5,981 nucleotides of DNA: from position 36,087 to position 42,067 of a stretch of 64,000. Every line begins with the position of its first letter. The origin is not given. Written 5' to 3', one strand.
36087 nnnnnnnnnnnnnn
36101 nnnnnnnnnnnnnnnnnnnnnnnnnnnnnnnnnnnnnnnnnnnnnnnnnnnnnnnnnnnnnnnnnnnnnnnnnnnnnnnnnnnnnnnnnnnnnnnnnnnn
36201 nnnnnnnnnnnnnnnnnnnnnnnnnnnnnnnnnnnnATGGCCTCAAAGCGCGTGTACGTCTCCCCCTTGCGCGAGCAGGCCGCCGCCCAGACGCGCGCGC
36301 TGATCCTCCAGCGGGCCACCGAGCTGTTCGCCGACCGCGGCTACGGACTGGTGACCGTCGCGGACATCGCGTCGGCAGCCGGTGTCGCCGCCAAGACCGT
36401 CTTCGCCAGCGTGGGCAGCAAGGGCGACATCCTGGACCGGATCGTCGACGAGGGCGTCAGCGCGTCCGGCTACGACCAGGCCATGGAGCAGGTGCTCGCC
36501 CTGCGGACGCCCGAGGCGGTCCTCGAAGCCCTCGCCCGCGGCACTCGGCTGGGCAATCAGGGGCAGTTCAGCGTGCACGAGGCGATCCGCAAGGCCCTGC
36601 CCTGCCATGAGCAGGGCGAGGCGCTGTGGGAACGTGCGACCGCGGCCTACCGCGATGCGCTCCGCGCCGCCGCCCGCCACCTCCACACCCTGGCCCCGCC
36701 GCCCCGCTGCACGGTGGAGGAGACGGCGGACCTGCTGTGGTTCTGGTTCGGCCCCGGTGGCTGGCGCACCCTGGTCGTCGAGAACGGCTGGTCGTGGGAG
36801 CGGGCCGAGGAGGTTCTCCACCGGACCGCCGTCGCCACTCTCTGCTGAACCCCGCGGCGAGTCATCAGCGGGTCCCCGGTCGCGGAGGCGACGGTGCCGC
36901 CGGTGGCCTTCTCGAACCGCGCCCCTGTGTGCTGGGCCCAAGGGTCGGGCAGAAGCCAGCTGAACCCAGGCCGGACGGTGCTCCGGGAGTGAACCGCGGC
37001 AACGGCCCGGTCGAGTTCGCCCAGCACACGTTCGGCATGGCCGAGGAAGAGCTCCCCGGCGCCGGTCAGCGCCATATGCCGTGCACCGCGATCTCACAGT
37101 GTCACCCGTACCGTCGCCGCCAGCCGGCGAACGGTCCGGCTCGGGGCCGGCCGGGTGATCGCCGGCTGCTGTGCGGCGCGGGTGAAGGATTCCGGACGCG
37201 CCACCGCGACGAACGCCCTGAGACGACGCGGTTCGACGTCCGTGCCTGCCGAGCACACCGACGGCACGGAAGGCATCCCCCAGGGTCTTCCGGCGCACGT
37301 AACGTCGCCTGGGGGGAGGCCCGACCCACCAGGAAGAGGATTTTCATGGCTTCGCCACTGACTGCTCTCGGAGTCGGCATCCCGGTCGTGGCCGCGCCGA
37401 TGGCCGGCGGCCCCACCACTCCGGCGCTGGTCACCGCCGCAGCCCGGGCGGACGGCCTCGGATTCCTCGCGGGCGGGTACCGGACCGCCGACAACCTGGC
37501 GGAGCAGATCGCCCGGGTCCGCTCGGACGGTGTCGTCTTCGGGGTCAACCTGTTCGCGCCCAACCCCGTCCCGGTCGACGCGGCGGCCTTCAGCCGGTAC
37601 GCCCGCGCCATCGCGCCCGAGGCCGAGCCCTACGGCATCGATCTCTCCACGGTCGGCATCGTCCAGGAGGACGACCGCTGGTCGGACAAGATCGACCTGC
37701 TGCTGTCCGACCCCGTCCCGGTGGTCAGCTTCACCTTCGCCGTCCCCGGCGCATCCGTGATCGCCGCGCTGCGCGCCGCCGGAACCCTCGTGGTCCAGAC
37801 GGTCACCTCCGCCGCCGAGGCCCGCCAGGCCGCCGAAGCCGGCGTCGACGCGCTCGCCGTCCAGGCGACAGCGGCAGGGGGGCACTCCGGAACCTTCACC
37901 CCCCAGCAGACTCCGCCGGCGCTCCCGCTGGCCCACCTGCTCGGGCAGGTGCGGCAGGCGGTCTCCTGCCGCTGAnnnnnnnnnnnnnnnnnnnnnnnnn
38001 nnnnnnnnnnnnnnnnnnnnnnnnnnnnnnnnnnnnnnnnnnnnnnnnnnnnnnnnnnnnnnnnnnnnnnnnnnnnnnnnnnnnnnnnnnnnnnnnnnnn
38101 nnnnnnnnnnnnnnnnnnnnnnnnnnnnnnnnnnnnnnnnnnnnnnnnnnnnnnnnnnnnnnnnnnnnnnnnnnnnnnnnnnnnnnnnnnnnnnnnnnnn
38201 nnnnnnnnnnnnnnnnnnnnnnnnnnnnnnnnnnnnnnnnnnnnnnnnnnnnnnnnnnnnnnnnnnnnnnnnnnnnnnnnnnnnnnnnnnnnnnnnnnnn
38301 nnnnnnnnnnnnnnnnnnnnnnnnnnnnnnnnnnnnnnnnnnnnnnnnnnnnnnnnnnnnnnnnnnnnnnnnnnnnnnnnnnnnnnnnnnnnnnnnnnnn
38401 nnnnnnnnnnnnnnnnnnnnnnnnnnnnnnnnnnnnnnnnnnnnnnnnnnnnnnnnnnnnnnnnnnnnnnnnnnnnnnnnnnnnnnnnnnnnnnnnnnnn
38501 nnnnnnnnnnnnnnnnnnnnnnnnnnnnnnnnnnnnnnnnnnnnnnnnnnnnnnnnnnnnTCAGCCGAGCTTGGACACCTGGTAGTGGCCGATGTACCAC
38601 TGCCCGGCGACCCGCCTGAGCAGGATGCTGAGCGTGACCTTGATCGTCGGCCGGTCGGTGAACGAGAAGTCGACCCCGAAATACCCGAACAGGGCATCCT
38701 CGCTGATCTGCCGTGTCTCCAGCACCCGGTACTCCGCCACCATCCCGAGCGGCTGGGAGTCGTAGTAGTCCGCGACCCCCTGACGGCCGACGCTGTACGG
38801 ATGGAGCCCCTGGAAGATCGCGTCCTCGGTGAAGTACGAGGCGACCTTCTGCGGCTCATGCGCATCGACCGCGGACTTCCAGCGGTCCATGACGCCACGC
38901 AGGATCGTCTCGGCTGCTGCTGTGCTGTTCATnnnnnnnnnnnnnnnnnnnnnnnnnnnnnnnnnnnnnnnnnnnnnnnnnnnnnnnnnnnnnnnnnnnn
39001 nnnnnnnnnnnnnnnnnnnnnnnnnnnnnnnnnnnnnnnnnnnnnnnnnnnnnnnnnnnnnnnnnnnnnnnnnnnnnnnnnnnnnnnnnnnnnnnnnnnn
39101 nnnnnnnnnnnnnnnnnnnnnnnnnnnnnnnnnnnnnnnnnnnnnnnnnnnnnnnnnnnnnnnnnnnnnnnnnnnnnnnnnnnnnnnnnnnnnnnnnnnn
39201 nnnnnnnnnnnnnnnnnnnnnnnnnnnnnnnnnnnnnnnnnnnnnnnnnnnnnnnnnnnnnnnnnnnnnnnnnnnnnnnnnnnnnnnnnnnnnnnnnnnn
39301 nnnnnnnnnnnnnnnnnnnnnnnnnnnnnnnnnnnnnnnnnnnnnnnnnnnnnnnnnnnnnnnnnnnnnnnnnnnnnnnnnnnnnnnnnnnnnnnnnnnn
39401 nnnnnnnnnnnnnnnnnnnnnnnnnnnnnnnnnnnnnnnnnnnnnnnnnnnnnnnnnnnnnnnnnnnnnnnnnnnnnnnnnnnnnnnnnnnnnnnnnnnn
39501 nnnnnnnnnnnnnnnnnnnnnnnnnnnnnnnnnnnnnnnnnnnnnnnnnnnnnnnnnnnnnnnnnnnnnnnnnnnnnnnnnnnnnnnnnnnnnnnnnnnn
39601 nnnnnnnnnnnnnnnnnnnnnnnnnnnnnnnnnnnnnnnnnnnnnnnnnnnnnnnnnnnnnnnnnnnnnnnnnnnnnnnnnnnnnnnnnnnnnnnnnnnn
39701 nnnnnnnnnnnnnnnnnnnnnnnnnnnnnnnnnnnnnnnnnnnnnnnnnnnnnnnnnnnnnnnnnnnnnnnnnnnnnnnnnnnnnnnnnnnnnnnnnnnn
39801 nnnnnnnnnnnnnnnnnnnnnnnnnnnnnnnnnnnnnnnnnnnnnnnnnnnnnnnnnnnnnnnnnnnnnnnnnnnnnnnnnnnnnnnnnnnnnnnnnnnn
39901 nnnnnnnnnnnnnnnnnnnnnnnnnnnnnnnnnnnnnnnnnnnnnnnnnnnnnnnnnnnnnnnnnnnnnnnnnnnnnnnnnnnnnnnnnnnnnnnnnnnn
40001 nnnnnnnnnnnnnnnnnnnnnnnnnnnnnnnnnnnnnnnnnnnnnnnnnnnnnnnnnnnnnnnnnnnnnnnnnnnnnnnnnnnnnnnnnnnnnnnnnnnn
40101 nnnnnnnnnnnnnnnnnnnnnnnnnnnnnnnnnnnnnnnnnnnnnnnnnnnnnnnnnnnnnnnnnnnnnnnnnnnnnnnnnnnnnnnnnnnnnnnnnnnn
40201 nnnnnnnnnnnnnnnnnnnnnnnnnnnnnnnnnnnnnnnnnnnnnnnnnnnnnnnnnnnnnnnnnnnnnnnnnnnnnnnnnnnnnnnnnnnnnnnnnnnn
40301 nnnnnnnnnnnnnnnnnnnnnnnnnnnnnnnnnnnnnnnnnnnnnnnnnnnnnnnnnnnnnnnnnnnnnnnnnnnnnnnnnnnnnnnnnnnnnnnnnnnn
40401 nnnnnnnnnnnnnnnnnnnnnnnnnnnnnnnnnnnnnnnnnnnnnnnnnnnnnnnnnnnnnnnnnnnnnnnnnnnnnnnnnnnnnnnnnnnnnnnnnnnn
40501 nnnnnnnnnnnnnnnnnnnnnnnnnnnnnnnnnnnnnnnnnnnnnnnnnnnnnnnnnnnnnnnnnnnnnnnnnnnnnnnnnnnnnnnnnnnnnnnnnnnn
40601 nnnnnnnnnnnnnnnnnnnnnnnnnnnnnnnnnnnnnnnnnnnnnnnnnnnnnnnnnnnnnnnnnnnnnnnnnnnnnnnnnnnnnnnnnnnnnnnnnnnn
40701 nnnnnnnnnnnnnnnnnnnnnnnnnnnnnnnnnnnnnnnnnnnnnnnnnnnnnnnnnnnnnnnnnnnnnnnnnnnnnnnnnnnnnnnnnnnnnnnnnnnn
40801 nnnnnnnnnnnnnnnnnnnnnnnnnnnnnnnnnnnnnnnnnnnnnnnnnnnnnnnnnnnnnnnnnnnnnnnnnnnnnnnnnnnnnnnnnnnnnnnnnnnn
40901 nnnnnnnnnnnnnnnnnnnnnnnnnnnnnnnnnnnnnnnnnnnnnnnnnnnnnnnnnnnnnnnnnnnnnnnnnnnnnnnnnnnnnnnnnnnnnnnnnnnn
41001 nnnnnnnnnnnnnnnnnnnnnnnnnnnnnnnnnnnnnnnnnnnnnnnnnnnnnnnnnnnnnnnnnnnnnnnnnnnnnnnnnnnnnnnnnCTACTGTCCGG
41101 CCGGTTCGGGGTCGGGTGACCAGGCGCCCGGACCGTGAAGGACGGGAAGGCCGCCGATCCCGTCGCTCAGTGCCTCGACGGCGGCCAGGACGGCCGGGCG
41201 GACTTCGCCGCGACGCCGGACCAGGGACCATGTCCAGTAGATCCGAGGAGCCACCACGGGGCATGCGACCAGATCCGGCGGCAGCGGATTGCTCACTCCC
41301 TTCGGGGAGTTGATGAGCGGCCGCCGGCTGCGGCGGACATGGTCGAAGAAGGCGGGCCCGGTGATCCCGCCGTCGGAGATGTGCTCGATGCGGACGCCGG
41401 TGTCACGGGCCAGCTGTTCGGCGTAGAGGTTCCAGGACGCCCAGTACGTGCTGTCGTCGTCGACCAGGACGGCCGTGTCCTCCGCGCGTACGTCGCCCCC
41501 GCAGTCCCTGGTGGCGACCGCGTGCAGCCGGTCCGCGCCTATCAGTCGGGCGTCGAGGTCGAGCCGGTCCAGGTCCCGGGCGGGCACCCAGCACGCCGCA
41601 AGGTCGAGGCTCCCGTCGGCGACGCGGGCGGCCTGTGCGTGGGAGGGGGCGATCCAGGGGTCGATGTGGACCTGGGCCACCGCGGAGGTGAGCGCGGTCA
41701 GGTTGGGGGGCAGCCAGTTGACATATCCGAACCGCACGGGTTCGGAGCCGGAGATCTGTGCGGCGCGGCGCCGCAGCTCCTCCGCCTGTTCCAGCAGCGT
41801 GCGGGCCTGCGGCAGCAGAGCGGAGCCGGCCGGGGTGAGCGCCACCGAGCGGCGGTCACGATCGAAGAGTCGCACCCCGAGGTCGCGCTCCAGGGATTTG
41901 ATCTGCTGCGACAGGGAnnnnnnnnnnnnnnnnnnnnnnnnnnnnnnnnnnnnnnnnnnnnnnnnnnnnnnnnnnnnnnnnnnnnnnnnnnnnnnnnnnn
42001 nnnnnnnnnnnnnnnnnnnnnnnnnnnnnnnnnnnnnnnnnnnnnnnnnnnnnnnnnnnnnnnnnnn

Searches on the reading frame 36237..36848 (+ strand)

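Call 7: search_protein_families(library=pfam, proteins=[window:36237-36848:+], max_evalue=0.01)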
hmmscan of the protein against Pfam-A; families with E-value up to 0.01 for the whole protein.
window:36237-36848:+ (203 aa): 2 families
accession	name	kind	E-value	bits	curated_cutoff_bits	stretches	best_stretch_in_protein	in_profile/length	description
PF00440.29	TetR_N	-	8.8e-11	41.9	24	1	23-68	1-46/47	Bacterial regulatory proteins, tetR family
PF13338.12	AbiEi_4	-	0.0023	18.5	25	1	26-69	2-32/49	Transcriptional regulator, AbiEi antitoxin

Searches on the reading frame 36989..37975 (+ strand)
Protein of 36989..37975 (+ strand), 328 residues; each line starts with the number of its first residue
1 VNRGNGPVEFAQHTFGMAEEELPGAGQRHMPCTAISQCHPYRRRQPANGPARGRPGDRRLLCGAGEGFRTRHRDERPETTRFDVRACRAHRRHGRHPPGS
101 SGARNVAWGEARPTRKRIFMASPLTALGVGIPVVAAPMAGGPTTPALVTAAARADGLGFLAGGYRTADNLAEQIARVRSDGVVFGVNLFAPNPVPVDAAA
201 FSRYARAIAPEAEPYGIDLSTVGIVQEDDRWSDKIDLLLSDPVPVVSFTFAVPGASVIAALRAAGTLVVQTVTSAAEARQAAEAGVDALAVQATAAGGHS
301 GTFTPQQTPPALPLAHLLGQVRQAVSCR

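Call 86: search_protein_families(library=pfam, proteins=[window:36989-37975:+], max_evalue=0.00001)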
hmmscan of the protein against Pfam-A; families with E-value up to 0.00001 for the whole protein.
window:36989-37975:+ (328 aa): 1 family
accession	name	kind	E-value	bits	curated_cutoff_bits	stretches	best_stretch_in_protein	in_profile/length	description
PF03060.21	NMO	-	1.4e-39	136.9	28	1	131-326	11-193/331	Nitronate monooxygenase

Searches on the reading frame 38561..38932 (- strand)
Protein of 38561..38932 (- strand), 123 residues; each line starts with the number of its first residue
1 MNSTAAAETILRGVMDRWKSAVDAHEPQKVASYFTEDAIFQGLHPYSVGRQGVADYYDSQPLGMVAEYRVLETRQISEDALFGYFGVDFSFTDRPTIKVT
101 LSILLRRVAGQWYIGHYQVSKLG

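Call 7: search_protein_families(library=pfam, proteins=[window:38561-38932:-], max_evalue=0.01)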
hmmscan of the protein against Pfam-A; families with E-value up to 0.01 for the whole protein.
window:38561-38932:- (123 aa): 4 families
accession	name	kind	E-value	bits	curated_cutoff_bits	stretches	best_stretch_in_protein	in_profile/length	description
PF13474.12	SnoaL_3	-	9.9e-06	26.4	22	1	14-120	4-117/121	SnoaL-like domain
PF13577.12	SnoaL_4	-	0.00028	21.3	24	1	8-64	6-64/126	SnoaL-like domain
PF14534.12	DUF4440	-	0.0036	18.2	25.2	1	13-112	3-105/107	Domain of unknown function (DUF4440)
PF12680.13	SnoaL_2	-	0.0047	18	27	1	17-62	3-48/102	SnoaL-like domain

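Call 30: search_protein_families(library=ncbifam, proteins=[window:38561-38932:-], max_evalue=0.001)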
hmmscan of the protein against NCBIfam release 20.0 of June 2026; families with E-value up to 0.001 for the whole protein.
window:38561-38932:- (123 aa): 1 family
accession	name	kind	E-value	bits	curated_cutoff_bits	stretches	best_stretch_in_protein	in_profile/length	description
TIGR02246.1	TIGR02246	subfamily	6.3e-07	29.4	33.95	1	11-118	6-122/128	SgcJ/EcaC family oxidoreductase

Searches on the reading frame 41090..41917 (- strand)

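Call 7: search_protein_families(library=pfam, proteins=[window:41090-41917:-], max_evalue=0.01)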
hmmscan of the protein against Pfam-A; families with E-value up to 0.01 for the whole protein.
window:41090-41917:- (275 aa): 2 families
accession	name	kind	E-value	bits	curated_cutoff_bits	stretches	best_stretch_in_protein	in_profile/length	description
PF00126.33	HTH_1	-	5.5e-10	39.5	26.6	1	2-31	30-59/60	Bacterial regulatory helix-turn-helix protein, lysR family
PF03466.25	LysR_substrate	-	8.8e-08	32.2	28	1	67-169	19-126/209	LysR substrate binding domain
